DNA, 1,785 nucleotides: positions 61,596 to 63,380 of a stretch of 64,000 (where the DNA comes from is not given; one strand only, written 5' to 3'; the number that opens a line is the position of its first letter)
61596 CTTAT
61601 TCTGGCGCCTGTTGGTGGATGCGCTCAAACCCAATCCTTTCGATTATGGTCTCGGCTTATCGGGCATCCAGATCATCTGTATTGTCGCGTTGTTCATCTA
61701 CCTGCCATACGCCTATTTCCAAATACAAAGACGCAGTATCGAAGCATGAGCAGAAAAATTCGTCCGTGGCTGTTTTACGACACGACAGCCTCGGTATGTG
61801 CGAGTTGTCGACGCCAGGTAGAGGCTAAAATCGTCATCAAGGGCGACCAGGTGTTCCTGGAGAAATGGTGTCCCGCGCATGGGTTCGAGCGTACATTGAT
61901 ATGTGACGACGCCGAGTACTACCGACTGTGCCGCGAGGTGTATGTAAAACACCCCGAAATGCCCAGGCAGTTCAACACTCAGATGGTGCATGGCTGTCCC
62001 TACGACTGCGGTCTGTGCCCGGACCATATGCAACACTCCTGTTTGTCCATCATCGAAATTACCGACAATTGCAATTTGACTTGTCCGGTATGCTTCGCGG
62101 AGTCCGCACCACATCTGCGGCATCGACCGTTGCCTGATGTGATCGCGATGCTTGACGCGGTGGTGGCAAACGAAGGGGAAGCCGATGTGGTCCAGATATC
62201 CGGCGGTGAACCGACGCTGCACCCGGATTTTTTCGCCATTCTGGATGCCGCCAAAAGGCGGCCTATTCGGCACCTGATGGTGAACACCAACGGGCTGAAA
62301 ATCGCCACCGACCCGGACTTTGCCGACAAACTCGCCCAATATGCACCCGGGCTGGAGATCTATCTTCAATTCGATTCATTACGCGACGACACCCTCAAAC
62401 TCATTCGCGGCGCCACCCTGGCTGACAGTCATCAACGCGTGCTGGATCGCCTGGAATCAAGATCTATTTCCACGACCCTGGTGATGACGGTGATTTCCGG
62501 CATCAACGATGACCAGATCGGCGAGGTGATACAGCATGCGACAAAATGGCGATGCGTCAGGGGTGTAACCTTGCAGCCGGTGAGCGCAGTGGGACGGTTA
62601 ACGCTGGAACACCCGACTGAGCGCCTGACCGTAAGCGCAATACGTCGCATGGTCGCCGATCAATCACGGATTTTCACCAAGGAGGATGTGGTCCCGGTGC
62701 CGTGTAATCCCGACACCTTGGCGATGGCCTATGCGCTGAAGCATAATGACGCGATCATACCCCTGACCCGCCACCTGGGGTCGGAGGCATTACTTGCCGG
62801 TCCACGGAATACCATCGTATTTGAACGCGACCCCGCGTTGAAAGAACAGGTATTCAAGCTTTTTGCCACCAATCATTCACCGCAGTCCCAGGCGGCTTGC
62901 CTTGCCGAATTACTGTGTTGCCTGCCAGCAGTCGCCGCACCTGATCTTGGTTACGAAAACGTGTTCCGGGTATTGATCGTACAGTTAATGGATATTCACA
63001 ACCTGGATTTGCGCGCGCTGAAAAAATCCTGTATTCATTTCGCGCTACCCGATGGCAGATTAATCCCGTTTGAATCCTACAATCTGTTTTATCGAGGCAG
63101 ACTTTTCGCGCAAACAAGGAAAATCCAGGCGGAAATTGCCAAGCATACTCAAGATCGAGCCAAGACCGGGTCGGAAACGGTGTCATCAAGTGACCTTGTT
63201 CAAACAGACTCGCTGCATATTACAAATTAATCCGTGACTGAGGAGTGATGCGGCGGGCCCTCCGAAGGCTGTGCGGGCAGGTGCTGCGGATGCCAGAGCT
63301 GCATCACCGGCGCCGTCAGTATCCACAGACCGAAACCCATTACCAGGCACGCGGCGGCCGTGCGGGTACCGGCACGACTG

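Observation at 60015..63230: Candidate undescribed lipidation system: Cys-containing membrane peptide, lipoprotein, Lgt paralogue and Tes-like radical SAM enzyme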

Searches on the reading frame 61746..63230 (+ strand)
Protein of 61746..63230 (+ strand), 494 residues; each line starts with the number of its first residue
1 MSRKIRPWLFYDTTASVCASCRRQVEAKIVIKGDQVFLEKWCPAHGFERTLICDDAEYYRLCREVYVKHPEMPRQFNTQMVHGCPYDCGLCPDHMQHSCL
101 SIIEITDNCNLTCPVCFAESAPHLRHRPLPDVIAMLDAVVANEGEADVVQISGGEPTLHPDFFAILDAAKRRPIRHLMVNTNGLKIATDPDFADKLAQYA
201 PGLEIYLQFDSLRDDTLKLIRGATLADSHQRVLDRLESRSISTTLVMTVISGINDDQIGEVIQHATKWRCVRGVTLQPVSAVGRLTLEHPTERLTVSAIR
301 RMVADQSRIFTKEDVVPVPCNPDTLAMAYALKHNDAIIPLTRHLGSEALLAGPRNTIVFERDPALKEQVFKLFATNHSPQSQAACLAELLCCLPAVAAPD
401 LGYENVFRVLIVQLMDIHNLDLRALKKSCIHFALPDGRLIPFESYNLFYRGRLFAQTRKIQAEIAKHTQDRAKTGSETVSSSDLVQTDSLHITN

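Call 3: search_protein_families(library=pfam, proteins=[window:61746-63230:+], max_evalue=0.1)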
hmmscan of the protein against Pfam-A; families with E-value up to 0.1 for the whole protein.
window:61746-63230:+ (494 aa): 3 families
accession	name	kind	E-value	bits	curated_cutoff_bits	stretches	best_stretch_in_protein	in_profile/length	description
PF04055.27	Radical_SAM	-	6.6e-25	88.6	29.5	1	103-264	1-165/166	Radical SAM superfamily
PF23545.1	Zn_ribbon_HMPTM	-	8.1e-18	64.2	27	1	10-54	1-45/45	HMPTM N-terminal zinc ribbon domain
PF13353.11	Fer4_12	-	0.0051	17.6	22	1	107-185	13-93/137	4Fe-4S single cluster domain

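Call 4: search_protein_families(library=ncbifam, proteins=[window:61746-63230:+], max_evalue=0.1)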
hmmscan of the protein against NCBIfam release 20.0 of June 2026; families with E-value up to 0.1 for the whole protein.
window:61746-63230:+ (494 aa): 52 families (the best 25 are shown)
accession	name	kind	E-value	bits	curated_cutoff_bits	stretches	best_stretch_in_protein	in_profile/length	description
NF045646.2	rSAM_Se_TrsS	equivalog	2.9e-93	312.8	490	1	13-447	2-431/441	radical SAM (seleno)protein TrsS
NF045702.1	rSAM_GDGT_ether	equivalog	3.4e-79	266.7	450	2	14-336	2-327/486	tetraether lipid synthase Tes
NF045703.1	rSAM_Tes_intein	exception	3.2e-42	144.4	1700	3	145-320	643-816/1040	tetraether lipid synthase Tes, intein-containing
TIGR03962.1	mycofact_rSAM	equivalog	2.3e-14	53.3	265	1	99-275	13-183/339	mycofactocin radical SAM maturase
TIGR02666.1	moaA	equivalog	5.4e-14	51.9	284.05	1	103-280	14-196/336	GTP 3',8-cyclase MoaA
NF001199.0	PRK00164.2-1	equivalog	5.6e-14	52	231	1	103-269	16-179/308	GTP 3',8-cyclase MoaA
TIGR04317.1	W_rSAM_matur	equivalog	2.5e-13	49.9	380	1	102-233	7-134/349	tungsten cofactor oxidoreductase radical SAM maturase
TIGR02668.1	moaA_archaeal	equivalog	2.6e-13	49.6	325.25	1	103-267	14-175/303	GTP 3',8-cyclase MoaA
NF038283.1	viperin_w_prok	equivalog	3.7e-11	42.7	180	1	105-222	8-127/281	viperin family antiviral radical SAM protein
TIGR04303.1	GeoRSP_rSAM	equivalog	1e-09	38.4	400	1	105-268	11-167/325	GeoRSP system radical SAM/SPASM protein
NF045574.1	sacti_mat_StsB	exception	1e-09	37.8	625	1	104-265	101-256/466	StsB family radical SAM/SPASM domain sactipeptide maturase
TIGR04251.1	SCM_rSAM_ScmF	equivalog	2.5e-09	37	400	1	105-280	10-186/353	SynChlorMet cassette radical SAM/SPASM protein ScmF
NF050035.1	rSAM_WgK_link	exception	6.4e-09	35.3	650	1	96-223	6-130/367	radical SAM/SPASM peptide maturase WgkB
TIGR04054.1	rSAM_NirJ1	equivalog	1.5e-08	33.7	650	1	100-200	37-134/387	putative heme d1 biosynthesis radical SAM protein NirJ1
TIGR04167.1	rSAM_SeCys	equivalog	2.8e-08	33.3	300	1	103-236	12-143/303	arsenosugar biosynthesis radical SAM (seleno)protein ArsS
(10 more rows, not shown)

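Call 5: find_homologous_proteins(query=window:61746-63230:+)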
Query window:61746-63230:+ (494 aa): 8000 proteins with E <= 0.001 among 8000 candidates; the best 120 are listed.
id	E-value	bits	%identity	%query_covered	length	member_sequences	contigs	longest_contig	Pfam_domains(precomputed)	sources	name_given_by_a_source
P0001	0.0e+0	1140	100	100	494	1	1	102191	PF23545.2,PF04055.28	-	-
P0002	3.6e-272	921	83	95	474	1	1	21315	PF23545.2,PF04055.28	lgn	-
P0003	8.7e-272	920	82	96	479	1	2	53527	PF23545.2,PF04055.28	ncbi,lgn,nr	ncbi:MAG: radical SAM protein [Methylococcales bacterium]|nr:radical SAM protein [Methylococcaceae b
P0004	2.4e-270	915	83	95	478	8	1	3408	PF23545.2,PF04055.28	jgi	-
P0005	3.5e-270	915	81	96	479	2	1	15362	PF23545.2,PF04055.28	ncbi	-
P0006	1.4e-269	913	82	96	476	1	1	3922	PF23545.2,PF04055.28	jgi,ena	-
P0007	1.5e-269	913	81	98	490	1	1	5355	PF23545.2,PF04055.28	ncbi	-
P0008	1.8e-268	909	81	95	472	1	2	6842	PF23545.2,PF04055.28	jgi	jgi:uncharacterized radical SAM superfamily Fe-S cluster-containing enzyme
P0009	3.3e-268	908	82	95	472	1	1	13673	PF23545.2,PF04055.28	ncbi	-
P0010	5.0e-268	908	82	95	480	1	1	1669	PF23545.2,PF04055.28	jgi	jgi:uncharacterized radical SAM superfamily Fe-S cluster-containing enzyme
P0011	5.6e-268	908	81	96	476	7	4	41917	PF23545.2,PF04055.28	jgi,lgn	jgi:hypothetical protein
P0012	1.1e-266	903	82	95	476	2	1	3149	PF23545.2,PF04055.28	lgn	-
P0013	1.6e-266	903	82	95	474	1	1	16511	PF23545.2,PF04055.28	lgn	-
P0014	3.0e-266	902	81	95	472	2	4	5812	PF23545.2,PF04055.28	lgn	-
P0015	7.7e-265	897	80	95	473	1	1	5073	PF23545.2,PF04055.28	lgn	-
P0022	1.6e-260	883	80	95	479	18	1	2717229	PF23545.2,PF04055.28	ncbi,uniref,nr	ncbi:Antilisterial bacteriocin subtilosin biosynthesis protein AlbA [Ferriphaselus amnicola]|uniref:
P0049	5.3e-238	809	74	95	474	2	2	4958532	PF23545.2,PF04055.28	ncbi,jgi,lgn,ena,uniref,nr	ncbi:radical SAM protein [Azoarcus sp. L1K30]|uniref:radical SAM protein n=1 Tax=Azoarcus sp. L1K30 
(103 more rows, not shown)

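Call 7: find_encoding_contigs(protein=P0022, flank=6000, max_places=2)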
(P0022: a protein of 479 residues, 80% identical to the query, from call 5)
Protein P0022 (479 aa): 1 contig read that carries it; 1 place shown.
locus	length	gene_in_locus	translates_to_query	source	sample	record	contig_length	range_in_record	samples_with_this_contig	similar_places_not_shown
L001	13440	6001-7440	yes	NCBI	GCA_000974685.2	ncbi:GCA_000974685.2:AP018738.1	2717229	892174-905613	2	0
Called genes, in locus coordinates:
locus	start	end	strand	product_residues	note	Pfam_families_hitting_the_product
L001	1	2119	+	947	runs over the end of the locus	PF00571:CBS, PF00989:PAS, PF08448:PAS_4, PF13426:PAS_9, PF00989:PAS, PF08447:PAS_3, PF13426:PAS_9, PF00990:GGDEF, +3 more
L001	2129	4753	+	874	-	PF12705:PDDEXK_1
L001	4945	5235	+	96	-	-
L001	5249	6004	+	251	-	PF01790:LGT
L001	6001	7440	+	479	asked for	PF23545:Zn_ribbon_HMPTM, PF04055:Radical_SAM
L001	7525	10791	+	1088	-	PF00580:UvrD-helicase, PF01443:Viral_helicase1 (faint), PF13245:AAA_19, PF13538:UvrD_C_2 (faint), PF13361:UvrD_C, PF12705:PDDEXK_1 (weak)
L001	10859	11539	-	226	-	PF00034:Cytochrom_C, PF13442:Cytochrome_CBB3 (weak)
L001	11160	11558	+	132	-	-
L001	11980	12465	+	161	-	-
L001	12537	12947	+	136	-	-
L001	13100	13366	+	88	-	-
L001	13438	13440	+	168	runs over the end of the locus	PF00188:CAP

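Call 8: find_encoding_contigs(protein=P0049, flank=6000, max_places=2)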
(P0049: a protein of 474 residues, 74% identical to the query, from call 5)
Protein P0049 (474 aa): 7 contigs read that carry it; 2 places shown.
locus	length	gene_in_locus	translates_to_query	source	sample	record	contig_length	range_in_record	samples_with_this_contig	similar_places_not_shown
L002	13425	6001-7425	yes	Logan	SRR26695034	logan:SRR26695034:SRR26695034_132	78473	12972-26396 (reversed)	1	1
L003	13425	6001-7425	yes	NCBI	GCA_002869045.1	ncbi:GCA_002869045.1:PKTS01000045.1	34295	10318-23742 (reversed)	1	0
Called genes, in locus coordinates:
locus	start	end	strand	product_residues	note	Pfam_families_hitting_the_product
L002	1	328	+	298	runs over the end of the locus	PF00126:HTH_1, PF03466:LysR_substrate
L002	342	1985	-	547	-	PF12729:4HB_MCP_1, PF00672:HAMP, PF00015:MCPsignal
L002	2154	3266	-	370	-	PF00924:MS_channel_2nd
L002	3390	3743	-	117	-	-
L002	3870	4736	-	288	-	PF12833:HTH_18, PF00165:HTH_AraC, PF06445:GyrI-like, PF14526:Cass2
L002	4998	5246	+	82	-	-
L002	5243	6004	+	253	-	PF01790:LGT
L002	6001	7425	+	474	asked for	PF23545:Zn_ribbon_HMPTM, PF04055:Radical_SAM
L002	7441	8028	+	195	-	PF09335:VTT_dom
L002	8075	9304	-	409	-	PF00989:PAS (faint), PF13188:PAS_8 (faint), PF13426:PAS_9 (faint), PF08448:PAS_4, PF00990:GGDEF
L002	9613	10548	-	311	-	PF00126:HTH_1, PF03466:LysR_substrate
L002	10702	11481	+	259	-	PF23441:SDR, PF00106:adh_short, PF08659:KR, PF13561:adh_short_C2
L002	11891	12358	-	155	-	PF12728:HTH_17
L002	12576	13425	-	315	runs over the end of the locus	PF18899:DUF5655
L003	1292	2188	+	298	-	PF00126:HTH_1, PF03466:LysR_substrate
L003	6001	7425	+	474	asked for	PF23545:Zn_ribbon_HMPTM, PF04055:Radical_SAM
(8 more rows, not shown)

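Call 15: find_related_loci(query=window:61746-63230:+, collection=genome_contigs, flank=5000)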
Query window:61746-63230:+ (494 aa) in genome_contigs; peptide patterns used: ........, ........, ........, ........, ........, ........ (x = any residue, [..] = any of these).
429 stretches matched a pattern; 307 encode a relative of the query (tblastn E <= 1e-3); the best 80 are kept; 80 distinct loci.
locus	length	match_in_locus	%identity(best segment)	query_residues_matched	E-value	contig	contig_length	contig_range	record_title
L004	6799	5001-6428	82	1-476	0e+0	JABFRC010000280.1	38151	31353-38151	MAG: Methylococcaceae bacterium isolate P-RSF-IL-13 seq_382, whole genome shotgun sequence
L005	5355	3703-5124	82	1-474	0e+0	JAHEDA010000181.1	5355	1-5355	MAG: Gammaproteobacteria bacterium isolate Ww185 NODE_47430_length_5355_cov_2.279519, whole genome shotgun sequence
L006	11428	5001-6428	78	1-476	0e+0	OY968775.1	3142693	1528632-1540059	MAG: uncultured beta proteobacterium isolate MFD02832.bin.1.36 genome assembly, chromosome: 1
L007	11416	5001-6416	78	1-472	0e+0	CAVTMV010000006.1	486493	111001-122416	MAG: uncultured beta proteobacterium isolate MFD05942.bin.2.197 genome assembly, contig: contig_28451, whole genome shot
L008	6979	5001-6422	77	1-473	0e+0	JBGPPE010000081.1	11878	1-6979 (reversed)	MAG: Gallionellaceae bacterium isolate OBJ2_061818_050_21 k141_1906412_length_11878_cov_10.5100, whole genome shotgun se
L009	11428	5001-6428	74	1-474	0e+0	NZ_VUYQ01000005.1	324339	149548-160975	Dechloromonas sp. CZR5 R5_scaffold5, whole genome shotgun sequence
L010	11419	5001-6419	74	1-471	0e+0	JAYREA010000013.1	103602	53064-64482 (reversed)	MAG: Azonexus sp. isolate SH_SHASGE2bin.17 NODE_134_length_103602_cov_3.299986, whole genome shotgun sequence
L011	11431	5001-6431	74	1-475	0e+0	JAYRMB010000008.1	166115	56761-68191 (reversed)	MAG: Azonexus sp. isolate XM2_XAASGE2bin.24 NODE_90_length_166115_cov_99.482818, whole genome shotgun sequence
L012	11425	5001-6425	74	1-473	0e+0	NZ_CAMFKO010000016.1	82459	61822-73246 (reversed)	MAG: uncultured Dechloromonas sp. isolate SRR12456164_bin.2_metaWRAP_v1.3_MAG ERZ12289972.138, whole genome shotgun sequ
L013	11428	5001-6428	74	1-474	0e+0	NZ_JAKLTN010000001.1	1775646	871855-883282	Dechloromonas hankyongensis strain XY25 1, whole genome shotgun sequence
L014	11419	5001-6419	74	1-471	0e+0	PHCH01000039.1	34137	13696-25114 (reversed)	MAG: Betaproteobacteria bacterium HGW-Betaproteobacteria-4 08E140C01_scaffold_2206, whole genome shotgun sequence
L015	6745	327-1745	74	1-471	0e+0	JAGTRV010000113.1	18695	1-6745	MAG: Proteobacteria bacterium isolate CTSoil_123 scaffold_3662, whole genome shotgun sequence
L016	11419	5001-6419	74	1-471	0e+0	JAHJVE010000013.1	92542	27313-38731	MAG: Gammaproteobacteria bacterium isolate OSL_B.mb.10 OSL_B.mb.10_k141_52954, whole genome shotgun sequence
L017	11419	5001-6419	73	1-471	0e+0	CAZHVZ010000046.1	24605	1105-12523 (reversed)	MAG TPA_asm: uncultured Rhodocyclaceae bacterium isolate SRP285395_co1_114 genome assembly, contig: NODE_3006_length_246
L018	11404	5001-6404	73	1-466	0e+0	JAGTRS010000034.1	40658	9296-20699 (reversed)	MAG: Proteobacteria bacterium isolate CTSoil_120 scaffold_213, whole genome shotgun sequence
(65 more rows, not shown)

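Call 24: search_solved_structures(query=window:61746-63230:+, max_evalue=0.001, show_alignments=1)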
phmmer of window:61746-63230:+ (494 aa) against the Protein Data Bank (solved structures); distinct sequences matched with E-value up to 0.001: 3.
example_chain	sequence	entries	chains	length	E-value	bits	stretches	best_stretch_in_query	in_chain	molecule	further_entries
7tol_A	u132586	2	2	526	3.3e-58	200.9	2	13-328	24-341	glycerol dibiphytanyl glycerol tetraether - macrocyclic archaeol synthase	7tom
6efn_A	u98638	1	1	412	2.6e-05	26.4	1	93-266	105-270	Sporulation killing factor maturation protein SkfB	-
7wzv_A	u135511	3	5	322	3e-05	26.2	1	107-186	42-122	4Fe-4S cluster-binding domain-containing protein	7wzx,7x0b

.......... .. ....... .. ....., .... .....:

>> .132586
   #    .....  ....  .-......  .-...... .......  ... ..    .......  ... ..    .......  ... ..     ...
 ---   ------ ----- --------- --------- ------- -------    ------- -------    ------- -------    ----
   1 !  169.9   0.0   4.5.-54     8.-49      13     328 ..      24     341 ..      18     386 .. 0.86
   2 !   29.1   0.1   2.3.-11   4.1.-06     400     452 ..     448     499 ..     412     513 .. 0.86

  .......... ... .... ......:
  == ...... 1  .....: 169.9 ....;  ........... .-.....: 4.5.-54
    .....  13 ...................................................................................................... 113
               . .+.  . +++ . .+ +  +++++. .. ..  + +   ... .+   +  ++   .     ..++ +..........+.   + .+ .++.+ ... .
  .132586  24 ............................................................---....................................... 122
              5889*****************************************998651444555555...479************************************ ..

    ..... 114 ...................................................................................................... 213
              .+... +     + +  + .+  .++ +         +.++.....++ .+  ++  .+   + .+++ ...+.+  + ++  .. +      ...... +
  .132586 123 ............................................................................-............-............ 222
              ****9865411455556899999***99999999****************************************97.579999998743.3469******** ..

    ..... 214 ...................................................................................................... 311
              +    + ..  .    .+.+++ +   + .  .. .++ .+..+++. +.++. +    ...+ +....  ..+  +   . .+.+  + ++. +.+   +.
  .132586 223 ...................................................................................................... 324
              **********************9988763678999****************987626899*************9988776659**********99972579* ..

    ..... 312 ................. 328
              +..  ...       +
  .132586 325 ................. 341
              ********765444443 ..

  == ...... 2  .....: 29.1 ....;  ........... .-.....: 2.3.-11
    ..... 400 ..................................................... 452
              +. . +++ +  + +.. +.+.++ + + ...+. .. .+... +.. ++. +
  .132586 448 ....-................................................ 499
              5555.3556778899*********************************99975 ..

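Call 47: predict_structure(alignment_id=A5)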
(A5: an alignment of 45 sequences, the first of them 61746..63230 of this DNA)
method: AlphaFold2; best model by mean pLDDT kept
length: 494 residues; sequences in the alignment: 45
mean_pLDDT: 75.5   pTM: 0.80
mean pLDDT of the five models: 75.5, 74.3, 73.9, 73.9, 73.7
residues with pLDDT >= 90: 167; 70-90: 168; 50-70: 73; < 50: 86
segments of 3 or more residues with pLDDT < 50: 1-10, 67-69, 343-401, 482-494
pLDDT, mean of each block of 10 residues (from residue 1): 43 82 91 90 94 86 59 66 78 67 78 57 78 94 85 73 95 90 90 93 90 91 89 96 92 95 94 89 57 85 94 76 74 73 42 31 35 36 39 43 71 87 79 89 86 88 90 70 44 41
secondary structure, 60 per line:
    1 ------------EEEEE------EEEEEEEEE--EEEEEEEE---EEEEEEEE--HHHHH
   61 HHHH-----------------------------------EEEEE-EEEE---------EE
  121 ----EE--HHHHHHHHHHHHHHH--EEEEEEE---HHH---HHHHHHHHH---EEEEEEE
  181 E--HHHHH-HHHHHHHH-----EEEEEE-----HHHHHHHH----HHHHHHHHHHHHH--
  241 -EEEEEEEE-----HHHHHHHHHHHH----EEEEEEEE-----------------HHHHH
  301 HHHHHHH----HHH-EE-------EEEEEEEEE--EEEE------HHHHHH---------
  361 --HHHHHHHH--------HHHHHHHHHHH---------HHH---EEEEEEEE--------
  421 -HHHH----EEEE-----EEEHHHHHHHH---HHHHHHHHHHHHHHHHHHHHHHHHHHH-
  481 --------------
elements in order: E13-17 E24-32 E35-42 E46-53 H56-64 E100-104 E106-109 H129-143 E146-152 H162-170 E174-181 H184-188 H190-197 E203-208 H214-221 H226-238 E242-249 H255-266 E271-278 H296-307 E325-333 E336-339 H346-351 H363-370 H379-389 E405-412 H422-425 E430-433 E439-441 H442-449 H453-479

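Call 51: fold_search(model_id=the predicted structure, library=pdb)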
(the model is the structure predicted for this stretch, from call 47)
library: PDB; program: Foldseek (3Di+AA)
matches with E <= 10: 1489; with E <= 0.001: 95
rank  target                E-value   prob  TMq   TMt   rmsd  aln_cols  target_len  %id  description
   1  7tol                  4.5e-33  1.00  0.72  0.73   6.0       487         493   26  X-ray crystal structure of glycerol dibiphytanyl glycerol tetraether - macrocyclic archaeol synthase (GDGT-MAS) from Met (released 2022-08-31)
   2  7tom                  3.7e-32  1.00  0.73  0.72   5.4       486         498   26  X-ray crystal structure of glycerol dibiphytanyl glycerol tetraether - macrocyclic archaeol synthase (GDGT-MAS) from Met (released 2022-08-31)
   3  6efn                  3.7e-09  1.00  0.35  0.45   3.7       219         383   21  Structure of a RiPP maturase, SkfB (released 2018-10-24)
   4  9dfw_B                2.8e-07  1.00  0.35  0.56   4.0       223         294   18  X-ray crystal structure of an engineered Viperin-like enzyme from T. virens with bound CTP and SAM (released 2025-02-12)
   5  5v1q_A                4.3e-07  1.00  0.34  0.39   3.9       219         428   17  Crystal structure of Streptococcus suis SuiB (released 2017-08-30)
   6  7vob                  5.4e-07  1.00  0.34  0.49   4.0       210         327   20  The crystal structure of a Radical SAM Enzyme BlsE involved in the Biosynthesis of Blasticidin S (released 2022-05-04)
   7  5v1q_B                5.7e-07  1.00  0.34  0.38   3.8       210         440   17  Crystal structure of Streptococcus suis SuiB (released 2017-08-30)
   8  6q2p_B                6.4e-07  1.00  0.34  0.55   5.1       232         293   15  Crystal structure of mouse viperin bound to cytidine triphosphate and S-adenosylhomocysteine (released 2020-01-22)
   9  9dfn                  7.2e-07  1.00  0.35  0.58   4.1       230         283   16  X-ray crystal structure of the second viperin-like enzyme from Trichoderma virens with bound CTP and SAM (released 2025-02-19)
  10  6q2p_A                8.1e-07  1.00  0.34  0.55   5.1       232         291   15  Crystal structure of mouse viperin bound to cytidine triphosphate and S-adenosylhomocysteine (released 2020-01-22)
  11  5vsl_B                8.6e-07  1.00  0.34  0.62   5.3       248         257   14  Crystal structure of viperin with bound [4Fe-4S] cluster and S-adenosylhomocysteine (SAH) (released 2017-06-14)
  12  5v1t_A                1.1e-06  1.00  0.35  0.39   3.4       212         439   17  Crystal structure of Streptococcus suis SuiB bound to precursor peptide SuiA (released 2017-08-30)
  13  9dgw_B                1.2e-06  1.00  0.35  0.58   3.9       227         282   18  X-ray crystal structure of the Viperin-like enzyme from T. virens with bound CTP and SAM (released 2025-02-12)
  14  9dfw_C                1.2e-06  1.00  0.34  0.56   4.4       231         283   16  X-ray crystal structure of an engineered Viperin-like enzyme from T. virens with bound CTP and SAM (released 2025-02-12)
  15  5vsl_A                1.2e-06  1.00  0.35  0.62   3.8       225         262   15  Crystal structure of viperin with bound [4Fe-4S] cluster and S-adenosylhomocysteine (SAH) (released 2017-06-14)
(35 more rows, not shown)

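Call 93: search_protein_families(library=padloc, proteins=[window:61746-63230:+], max_evalue=0.001)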
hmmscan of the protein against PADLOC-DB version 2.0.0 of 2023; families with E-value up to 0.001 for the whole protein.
window:61746-63230:+ (494 aa): 2 families
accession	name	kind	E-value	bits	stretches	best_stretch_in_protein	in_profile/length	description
PDLC02903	pVip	-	2.3e-14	51.5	1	104-272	5-170/257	Viperins not associated with kinases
PDLC02904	pVip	-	2.4e-12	44.9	1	105-272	9-174/262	Viperins associated with kinases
